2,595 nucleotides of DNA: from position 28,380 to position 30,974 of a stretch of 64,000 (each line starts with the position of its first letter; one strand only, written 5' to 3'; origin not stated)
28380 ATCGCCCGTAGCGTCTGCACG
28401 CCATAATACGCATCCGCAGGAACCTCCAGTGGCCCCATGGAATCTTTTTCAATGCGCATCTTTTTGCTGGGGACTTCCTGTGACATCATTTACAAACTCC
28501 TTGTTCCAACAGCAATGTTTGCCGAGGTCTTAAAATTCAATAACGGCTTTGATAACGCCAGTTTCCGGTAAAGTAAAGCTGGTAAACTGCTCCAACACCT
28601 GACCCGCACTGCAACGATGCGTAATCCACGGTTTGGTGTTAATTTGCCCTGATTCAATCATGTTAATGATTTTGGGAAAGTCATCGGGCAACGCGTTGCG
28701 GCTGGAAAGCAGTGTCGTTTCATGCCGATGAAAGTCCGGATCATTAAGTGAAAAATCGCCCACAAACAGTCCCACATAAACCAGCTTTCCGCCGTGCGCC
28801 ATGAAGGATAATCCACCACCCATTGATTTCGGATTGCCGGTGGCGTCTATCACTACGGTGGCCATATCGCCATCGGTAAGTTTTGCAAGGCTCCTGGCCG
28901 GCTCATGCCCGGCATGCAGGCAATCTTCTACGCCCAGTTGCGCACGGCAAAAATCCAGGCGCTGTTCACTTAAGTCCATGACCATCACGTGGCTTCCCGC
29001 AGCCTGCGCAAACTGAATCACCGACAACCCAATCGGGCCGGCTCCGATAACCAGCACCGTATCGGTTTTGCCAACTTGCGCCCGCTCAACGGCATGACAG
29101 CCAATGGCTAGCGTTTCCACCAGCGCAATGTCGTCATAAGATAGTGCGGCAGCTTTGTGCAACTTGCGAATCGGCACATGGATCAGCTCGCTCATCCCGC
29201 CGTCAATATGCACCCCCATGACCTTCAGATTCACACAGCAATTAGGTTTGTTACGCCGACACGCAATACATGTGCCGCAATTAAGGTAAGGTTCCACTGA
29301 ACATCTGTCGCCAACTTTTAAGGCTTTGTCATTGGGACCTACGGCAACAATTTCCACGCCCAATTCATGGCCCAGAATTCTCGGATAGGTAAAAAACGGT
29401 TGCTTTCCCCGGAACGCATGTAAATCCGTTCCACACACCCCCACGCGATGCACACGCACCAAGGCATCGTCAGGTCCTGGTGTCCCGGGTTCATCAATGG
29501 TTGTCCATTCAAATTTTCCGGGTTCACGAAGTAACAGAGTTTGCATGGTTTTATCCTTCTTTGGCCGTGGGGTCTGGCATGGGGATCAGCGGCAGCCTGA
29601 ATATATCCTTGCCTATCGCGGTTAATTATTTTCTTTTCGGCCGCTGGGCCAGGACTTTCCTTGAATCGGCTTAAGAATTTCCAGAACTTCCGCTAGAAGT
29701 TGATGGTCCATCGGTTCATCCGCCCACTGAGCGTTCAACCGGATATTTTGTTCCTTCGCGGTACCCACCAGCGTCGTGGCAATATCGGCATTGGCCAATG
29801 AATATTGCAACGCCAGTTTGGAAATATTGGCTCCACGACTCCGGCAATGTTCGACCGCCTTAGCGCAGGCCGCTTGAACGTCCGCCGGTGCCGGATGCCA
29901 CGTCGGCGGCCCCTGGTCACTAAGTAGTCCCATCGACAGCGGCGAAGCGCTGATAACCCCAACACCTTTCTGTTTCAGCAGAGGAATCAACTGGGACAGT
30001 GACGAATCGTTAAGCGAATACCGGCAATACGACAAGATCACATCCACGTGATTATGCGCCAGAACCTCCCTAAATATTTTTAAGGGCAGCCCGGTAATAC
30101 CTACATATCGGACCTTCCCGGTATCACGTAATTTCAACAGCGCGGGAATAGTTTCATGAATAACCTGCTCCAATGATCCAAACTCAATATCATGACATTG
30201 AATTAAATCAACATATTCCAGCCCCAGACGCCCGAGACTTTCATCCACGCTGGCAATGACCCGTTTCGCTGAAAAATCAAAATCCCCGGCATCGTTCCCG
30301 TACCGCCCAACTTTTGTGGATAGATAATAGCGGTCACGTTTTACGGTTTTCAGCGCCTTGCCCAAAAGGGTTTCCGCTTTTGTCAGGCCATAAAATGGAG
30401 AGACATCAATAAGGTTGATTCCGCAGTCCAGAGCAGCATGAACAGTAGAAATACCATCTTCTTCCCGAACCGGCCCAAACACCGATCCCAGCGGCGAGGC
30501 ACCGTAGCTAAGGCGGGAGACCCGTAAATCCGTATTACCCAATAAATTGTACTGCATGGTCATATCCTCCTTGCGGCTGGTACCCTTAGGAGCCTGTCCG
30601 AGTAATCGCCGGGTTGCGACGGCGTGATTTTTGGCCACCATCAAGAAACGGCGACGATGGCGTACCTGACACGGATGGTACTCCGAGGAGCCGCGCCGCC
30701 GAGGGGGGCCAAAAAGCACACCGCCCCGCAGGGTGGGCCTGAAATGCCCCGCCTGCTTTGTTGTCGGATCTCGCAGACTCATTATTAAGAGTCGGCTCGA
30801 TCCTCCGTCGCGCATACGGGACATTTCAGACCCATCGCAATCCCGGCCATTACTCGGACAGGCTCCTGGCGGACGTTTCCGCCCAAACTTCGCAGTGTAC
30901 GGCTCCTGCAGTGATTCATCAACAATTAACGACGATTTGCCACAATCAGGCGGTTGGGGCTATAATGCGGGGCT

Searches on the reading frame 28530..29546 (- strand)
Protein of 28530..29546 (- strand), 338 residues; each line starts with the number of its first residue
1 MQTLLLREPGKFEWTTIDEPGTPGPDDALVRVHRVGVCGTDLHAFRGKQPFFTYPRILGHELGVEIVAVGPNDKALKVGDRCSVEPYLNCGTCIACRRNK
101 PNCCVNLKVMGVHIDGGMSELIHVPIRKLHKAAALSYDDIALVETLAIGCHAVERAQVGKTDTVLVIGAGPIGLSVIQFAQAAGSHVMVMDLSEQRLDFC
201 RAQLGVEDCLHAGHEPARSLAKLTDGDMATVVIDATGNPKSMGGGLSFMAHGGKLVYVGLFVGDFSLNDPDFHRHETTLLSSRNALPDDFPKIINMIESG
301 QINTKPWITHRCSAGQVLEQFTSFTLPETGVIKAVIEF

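Call 9: search_protein_families(library=pfam, proteins=[window:28530-29546:-])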
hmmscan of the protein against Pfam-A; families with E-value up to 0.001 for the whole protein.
window:28530-29546:- (338 aa): 5 families
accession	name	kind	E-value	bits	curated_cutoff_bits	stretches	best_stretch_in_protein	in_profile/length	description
PF08240.17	ADH_N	-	1e-25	90.4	23.5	1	24-132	1-102/104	Alcohol dehydrogenase GroES-like domain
PF00107.32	ADH_zinc_N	-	1.1e-23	84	31.8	1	171-298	1-128/129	Zinc-binding dehydrogenase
PF01262.27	AlaDh_PNT_C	-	3e-05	24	23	1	162-233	29-102/214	Alanine dehydrogenase/PNT, C-terminal domain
PF16912.11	Glu_dehyd_C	-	3.2e-05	23.9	34.9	1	159-338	29-211/211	Glucose dehydrogenase C-terminus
PF07992.20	Pyr_redox_2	-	0.00084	19.3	26.1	0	151-197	131-178/291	Pyridine nucleotide-disulphide oxidoreductase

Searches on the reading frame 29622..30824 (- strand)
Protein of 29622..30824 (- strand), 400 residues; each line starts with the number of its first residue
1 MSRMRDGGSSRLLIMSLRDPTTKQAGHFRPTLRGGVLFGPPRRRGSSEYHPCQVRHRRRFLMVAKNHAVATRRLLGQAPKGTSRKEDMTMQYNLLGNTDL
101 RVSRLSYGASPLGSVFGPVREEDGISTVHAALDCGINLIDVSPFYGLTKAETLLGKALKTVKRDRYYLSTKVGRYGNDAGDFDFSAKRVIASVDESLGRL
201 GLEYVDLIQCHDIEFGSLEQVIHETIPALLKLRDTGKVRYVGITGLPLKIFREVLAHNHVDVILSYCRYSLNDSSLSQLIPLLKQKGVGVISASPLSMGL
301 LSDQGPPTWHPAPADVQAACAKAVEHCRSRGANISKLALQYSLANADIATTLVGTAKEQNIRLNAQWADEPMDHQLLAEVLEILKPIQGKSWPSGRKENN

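Call 9: search_protein_families(library=pfam, proteins=[window:29622-30824:-])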
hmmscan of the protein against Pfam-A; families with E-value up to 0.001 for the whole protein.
window:29622-30824:- (400 aa): 1 family
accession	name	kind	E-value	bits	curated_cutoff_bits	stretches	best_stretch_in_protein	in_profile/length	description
PF00248.27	Aldo_ket_red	-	8.4e-51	173.2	24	1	105-383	2-289/291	Aldo/keto reductase family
